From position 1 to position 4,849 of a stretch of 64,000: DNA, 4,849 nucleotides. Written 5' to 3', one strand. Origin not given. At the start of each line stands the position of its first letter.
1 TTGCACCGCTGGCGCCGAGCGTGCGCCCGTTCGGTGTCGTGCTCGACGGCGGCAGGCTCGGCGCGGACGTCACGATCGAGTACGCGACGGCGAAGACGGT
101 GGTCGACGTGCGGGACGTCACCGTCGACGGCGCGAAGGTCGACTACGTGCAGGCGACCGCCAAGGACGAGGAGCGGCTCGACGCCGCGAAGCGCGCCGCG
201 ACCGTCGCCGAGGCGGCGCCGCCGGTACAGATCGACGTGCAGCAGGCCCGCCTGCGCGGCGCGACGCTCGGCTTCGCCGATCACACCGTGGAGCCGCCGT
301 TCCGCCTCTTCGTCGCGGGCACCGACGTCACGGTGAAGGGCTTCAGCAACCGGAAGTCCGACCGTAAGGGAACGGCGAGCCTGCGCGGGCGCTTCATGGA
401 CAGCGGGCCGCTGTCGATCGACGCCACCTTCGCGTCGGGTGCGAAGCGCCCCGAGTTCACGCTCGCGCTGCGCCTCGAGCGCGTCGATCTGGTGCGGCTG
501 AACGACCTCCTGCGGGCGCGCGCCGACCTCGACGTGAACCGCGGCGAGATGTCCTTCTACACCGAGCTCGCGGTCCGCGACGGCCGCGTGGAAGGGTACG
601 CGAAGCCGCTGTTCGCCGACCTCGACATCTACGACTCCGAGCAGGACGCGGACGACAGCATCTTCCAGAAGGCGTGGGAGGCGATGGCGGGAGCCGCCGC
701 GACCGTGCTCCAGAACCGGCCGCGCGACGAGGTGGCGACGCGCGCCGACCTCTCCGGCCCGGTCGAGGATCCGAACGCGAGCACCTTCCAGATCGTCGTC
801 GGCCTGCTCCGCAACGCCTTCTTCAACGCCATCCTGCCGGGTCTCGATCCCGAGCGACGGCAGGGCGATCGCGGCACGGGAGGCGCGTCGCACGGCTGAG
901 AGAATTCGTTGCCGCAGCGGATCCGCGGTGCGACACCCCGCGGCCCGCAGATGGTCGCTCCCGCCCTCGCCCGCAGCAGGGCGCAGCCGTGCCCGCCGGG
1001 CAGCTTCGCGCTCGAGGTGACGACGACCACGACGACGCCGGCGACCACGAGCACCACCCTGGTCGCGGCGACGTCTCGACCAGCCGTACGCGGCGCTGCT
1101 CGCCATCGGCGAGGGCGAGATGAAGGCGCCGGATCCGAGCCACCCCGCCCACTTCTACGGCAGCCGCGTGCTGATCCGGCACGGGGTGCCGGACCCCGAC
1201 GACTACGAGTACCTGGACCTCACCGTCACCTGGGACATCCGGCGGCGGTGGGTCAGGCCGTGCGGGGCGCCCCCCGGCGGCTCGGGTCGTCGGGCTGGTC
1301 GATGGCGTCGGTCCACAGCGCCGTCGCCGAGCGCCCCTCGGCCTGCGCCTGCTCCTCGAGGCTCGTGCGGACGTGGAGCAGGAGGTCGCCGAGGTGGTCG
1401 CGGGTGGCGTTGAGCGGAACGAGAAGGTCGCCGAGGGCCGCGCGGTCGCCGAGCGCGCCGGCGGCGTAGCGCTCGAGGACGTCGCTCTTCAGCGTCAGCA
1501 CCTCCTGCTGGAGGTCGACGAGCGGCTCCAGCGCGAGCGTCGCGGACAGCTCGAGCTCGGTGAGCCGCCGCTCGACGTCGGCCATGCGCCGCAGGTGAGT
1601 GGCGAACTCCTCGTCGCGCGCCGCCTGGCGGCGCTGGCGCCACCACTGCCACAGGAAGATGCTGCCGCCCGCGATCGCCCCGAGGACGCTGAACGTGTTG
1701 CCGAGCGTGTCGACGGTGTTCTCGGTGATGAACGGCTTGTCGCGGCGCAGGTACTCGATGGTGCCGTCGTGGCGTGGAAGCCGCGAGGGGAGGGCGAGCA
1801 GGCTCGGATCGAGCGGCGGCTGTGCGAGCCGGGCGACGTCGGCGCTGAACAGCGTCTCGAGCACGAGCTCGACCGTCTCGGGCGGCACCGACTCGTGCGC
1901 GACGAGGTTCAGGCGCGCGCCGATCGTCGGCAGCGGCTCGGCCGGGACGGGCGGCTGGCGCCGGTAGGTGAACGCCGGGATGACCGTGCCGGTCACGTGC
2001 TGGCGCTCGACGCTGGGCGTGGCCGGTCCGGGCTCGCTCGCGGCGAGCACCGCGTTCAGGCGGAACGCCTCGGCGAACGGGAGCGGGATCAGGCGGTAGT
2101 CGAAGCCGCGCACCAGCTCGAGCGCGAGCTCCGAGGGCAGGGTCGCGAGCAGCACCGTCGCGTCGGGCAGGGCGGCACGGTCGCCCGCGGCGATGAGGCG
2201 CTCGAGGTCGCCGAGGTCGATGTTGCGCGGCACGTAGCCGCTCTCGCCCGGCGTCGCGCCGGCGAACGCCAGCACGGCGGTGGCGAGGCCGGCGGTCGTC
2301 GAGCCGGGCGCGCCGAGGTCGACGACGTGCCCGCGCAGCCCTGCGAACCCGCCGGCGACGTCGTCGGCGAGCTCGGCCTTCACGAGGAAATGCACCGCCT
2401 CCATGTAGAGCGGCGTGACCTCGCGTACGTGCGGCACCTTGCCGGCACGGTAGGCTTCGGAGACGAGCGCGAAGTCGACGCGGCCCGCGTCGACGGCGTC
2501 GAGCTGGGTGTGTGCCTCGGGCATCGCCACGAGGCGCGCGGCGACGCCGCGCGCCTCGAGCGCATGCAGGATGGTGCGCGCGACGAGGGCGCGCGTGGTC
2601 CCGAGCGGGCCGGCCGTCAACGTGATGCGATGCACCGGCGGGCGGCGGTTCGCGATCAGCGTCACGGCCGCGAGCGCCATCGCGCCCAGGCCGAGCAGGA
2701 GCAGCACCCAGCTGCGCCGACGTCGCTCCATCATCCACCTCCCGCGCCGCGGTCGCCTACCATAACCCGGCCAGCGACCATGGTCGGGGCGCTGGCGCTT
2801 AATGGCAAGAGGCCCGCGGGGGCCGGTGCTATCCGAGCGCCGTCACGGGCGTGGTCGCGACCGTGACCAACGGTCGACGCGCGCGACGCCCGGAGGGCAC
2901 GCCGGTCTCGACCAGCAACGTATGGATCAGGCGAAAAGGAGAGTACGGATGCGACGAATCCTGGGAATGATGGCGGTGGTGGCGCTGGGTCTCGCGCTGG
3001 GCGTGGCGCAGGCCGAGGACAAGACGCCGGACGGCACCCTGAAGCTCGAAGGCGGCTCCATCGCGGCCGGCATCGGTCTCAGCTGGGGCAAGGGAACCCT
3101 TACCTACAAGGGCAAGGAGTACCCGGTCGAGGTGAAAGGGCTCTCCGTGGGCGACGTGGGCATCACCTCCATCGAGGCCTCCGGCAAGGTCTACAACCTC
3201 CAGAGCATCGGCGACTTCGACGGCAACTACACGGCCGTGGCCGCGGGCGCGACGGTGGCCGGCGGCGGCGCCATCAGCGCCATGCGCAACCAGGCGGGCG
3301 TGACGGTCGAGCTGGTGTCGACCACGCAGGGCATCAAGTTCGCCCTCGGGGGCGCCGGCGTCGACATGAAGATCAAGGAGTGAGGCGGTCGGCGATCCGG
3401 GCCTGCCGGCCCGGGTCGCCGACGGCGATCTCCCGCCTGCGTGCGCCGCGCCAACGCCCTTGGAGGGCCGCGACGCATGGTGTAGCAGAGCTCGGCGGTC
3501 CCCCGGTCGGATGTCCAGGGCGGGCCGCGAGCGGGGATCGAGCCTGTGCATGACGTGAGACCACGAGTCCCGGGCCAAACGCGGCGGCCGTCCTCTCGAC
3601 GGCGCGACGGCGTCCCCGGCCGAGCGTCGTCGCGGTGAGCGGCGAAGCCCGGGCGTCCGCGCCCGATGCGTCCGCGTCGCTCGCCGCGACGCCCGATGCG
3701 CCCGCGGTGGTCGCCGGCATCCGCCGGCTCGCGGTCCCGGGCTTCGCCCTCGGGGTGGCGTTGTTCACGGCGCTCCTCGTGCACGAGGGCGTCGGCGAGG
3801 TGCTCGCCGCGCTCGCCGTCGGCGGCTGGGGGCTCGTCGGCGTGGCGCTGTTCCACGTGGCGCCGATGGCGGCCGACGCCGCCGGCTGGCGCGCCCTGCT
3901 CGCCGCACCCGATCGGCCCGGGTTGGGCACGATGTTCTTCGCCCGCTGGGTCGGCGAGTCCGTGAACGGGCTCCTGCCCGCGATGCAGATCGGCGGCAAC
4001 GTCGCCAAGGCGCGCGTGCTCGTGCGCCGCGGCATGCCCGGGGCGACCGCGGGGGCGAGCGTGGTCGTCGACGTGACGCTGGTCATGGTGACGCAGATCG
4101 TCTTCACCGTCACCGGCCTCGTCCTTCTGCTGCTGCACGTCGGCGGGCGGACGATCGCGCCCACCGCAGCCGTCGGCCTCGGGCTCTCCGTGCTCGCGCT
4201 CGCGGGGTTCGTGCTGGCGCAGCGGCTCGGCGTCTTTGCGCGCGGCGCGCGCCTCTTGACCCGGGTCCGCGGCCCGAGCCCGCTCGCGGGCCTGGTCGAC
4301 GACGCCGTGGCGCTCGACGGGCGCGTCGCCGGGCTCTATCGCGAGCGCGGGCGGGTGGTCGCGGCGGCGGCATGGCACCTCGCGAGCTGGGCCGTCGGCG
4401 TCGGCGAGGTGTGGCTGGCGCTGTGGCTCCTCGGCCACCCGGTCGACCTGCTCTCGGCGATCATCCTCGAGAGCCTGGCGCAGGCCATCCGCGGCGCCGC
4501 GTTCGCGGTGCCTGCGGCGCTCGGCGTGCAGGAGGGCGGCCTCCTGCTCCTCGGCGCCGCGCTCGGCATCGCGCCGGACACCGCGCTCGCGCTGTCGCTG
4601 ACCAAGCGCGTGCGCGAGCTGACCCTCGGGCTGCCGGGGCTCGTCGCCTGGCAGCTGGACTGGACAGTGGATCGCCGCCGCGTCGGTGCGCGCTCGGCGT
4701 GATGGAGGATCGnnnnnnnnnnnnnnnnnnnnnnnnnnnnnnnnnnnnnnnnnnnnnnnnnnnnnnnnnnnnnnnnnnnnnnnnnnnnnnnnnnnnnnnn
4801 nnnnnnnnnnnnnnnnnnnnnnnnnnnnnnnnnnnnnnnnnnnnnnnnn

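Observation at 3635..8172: Compact sulfotransferase / sulfatase / CDP-alcohol phosphatidyltransferase / UPF0104 membrane-protein locus: candidate sulfated-lipid headgroup module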

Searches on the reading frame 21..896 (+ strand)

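Call 4: search_protein_families(library=pfam, proteins=[window:21-896:+], max_evalue=0.01)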
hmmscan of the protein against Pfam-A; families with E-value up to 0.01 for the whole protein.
window:21-896:+ (292 aa): 1 family
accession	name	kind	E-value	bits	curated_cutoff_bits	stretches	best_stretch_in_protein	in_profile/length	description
PF05359.17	DUF748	-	2.7e-15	56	50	1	54-202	652-799/1037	Domain of Unknown Function (DUF748)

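Call 5: search_protein_families(library=ncbifam, proteins=[window:21-896:+], max_evalue=0.01)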
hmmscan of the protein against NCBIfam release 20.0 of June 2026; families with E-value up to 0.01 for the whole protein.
window:21-896:+ (292 aa): 0 families

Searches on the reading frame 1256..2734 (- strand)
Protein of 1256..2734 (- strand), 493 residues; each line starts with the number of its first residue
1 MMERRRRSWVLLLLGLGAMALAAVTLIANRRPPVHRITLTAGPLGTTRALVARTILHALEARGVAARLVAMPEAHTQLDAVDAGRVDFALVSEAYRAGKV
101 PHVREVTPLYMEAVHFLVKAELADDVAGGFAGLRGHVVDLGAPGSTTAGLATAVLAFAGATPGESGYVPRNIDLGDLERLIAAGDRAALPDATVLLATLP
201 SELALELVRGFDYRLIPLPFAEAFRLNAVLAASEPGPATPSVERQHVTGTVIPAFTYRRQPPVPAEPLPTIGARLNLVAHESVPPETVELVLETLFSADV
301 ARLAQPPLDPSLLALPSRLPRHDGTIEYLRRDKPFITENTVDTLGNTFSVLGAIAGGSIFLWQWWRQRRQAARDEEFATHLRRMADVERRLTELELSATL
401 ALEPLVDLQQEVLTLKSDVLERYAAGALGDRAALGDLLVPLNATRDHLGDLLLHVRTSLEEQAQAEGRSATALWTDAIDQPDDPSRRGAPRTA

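Call 7: search_protein_families(library=ncbifam, proteins=[window:1256-2734:-], max_evalue=0.00001)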
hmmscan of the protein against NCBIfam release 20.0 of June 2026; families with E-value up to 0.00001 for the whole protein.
window:1256-2734:- (493 aa): 1 family
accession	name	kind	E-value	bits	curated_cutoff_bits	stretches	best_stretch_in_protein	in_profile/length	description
TIGR02122.1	TRAP_TAXI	subfamily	1.9e-10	40.1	84.35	1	7-298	3-281/320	TAXI family TRAP transporter solute-binding subunit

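Call 8: search_protein_families(library=pfam, proteins=[window:1256-2734:-], max_evalue=0.00001)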
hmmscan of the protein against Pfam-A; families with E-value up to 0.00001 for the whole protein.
window:1256-2734:- (493 aa): 1 family
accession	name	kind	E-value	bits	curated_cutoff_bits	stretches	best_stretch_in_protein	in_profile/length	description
PF16868.10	NMT1_3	-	6.5e-10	39.5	27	1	95-328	73-284/289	NMT1-like family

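Call 92: find_encoding_contigs(protein=window:1256-2734:-, flank=10000, max_places=1)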
Protein window:1256-2734:- (493 aa): no gene with exactly this product is on record in the collection.

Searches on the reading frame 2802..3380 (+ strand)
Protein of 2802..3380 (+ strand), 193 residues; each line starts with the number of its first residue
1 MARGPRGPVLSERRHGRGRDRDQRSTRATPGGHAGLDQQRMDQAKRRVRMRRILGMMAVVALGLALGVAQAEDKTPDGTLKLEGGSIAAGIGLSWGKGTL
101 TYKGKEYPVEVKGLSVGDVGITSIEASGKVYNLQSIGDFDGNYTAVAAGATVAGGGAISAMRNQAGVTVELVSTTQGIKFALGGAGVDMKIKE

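Call 4: search_protein_families(library=pfam, proteins=[window:2802-3380:+], max_evalue=0.01)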
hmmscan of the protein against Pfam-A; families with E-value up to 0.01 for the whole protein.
window:2802-3380:+ (193 aa): 1 family
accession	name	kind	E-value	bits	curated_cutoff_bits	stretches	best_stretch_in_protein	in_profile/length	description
PF06577.17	EipA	-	1.9e-06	28.2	30.8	1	62-179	23-141/160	Envelope integrity protein A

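Call 5: search_protein_families(library=ncbifam, proteins=[window:2802-3380:+], max_evalue=0.01)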
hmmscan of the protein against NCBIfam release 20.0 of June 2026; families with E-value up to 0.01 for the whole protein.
window:2802-3380:+ (193 aa): 0 families

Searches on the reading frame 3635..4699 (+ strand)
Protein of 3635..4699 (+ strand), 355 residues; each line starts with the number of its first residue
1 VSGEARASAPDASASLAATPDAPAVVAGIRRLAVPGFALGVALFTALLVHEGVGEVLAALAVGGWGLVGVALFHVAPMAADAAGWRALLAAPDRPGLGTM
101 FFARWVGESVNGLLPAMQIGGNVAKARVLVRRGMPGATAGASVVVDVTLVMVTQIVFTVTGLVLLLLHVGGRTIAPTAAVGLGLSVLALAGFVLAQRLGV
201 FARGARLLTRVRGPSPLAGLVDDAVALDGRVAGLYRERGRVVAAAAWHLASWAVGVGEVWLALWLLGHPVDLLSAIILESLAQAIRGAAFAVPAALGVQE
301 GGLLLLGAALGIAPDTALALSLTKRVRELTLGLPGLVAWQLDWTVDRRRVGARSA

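Call 4: search_protein_families(library=pfam, proteins=[window:3635-4699:+], max_evalue=0.01)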
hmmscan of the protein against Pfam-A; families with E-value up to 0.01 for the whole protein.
window:3635-4699:+ (355 aa): 1 family
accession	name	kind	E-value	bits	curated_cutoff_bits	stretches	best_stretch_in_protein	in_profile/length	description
PF03706.18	LPG_synthase_TM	-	3.6e-25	89.5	33.4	1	37-329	5-295/302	Lysylphosphatidylglycerol synthase TM region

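Call 5: search_protein_families(library=ncbifam, proteins=[window:3635-4699:+], max_evalue=0.01)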
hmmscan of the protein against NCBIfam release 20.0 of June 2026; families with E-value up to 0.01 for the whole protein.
window:3635-4699:+ (355 aa): 2 families
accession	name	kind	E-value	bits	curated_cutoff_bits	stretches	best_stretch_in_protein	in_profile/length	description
TIGR03476.1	HpnL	subfamily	1e-99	333.8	195.65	1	30-341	2-316/318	putative membrane protein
TIGR00374.1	TIGR00374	subfamily_domain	9.5e-09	35.1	43.2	1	38-326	2-296/323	flippase-like domain-containing protein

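Call 66: search_solved_structures(query=window:3635-4699:+, max_evalue=1, show_alignments=1)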
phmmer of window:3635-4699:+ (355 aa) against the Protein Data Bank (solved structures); distinct sequences matched with E-value up to 1: 2.
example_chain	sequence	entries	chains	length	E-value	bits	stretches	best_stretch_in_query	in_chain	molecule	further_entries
7y4l_WA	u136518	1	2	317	0.31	13.7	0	84-118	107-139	CaRSPs2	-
7ezx_D5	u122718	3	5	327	0.33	13.6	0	84-118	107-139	CaRSPs2 | CaRSP2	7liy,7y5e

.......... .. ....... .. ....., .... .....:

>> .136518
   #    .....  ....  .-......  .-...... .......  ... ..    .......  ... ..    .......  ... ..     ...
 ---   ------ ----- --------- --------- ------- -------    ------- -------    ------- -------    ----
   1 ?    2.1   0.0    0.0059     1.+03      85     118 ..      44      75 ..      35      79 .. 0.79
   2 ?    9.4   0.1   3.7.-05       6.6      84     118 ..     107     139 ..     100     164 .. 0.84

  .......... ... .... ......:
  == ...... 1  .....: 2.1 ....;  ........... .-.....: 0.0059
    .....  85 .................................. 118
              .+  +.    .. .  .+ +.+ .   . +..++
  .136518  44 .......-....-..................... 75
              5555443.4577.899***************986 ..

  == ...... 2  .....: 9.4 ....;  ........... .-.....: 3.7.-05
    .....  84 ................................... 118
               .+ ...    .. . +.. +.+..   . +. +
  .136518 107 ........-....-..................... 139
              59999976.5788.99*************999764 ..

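Call 98: search_protein_representatives(protein=window:3635-4699:+)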
Query: 355 residues. Proteins with E-value up to 0.001 (for the whole library): 4045; up to 1e-10: 2203; up to 1e-30: 652. The best 150 are listed.
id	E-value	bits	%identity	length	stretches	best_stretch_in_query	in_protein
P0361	8.3e-95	334.6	53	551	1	8-342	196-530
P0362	1.2e-83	297.9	53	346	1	34-341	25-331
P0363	5.1e-82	292.6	52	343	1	31-342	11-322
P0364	3.4e-81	289.9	52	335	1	31-343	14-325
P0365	2.0e-79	284.0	52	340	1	36-344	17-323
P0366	4.6e-78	279.5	50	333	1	31-343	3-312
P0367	9.5e-78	278.5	50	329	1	35-350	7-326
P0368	1.4e-76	274.7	48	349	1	10-341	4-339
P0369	8.1e-76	272.2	48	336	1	37-342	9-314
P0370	1.6e-75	271.2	50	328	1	30-349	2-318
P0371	4.6e-72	259.8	49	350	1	15-340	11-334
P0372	1.7e-70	254.6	45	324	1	37-342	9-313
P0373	2.0e-70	254.5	50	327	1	30-353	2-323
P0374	2.9e-70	253.9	48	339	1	37-353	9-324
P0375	1.3e-69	251.8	54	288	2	185-342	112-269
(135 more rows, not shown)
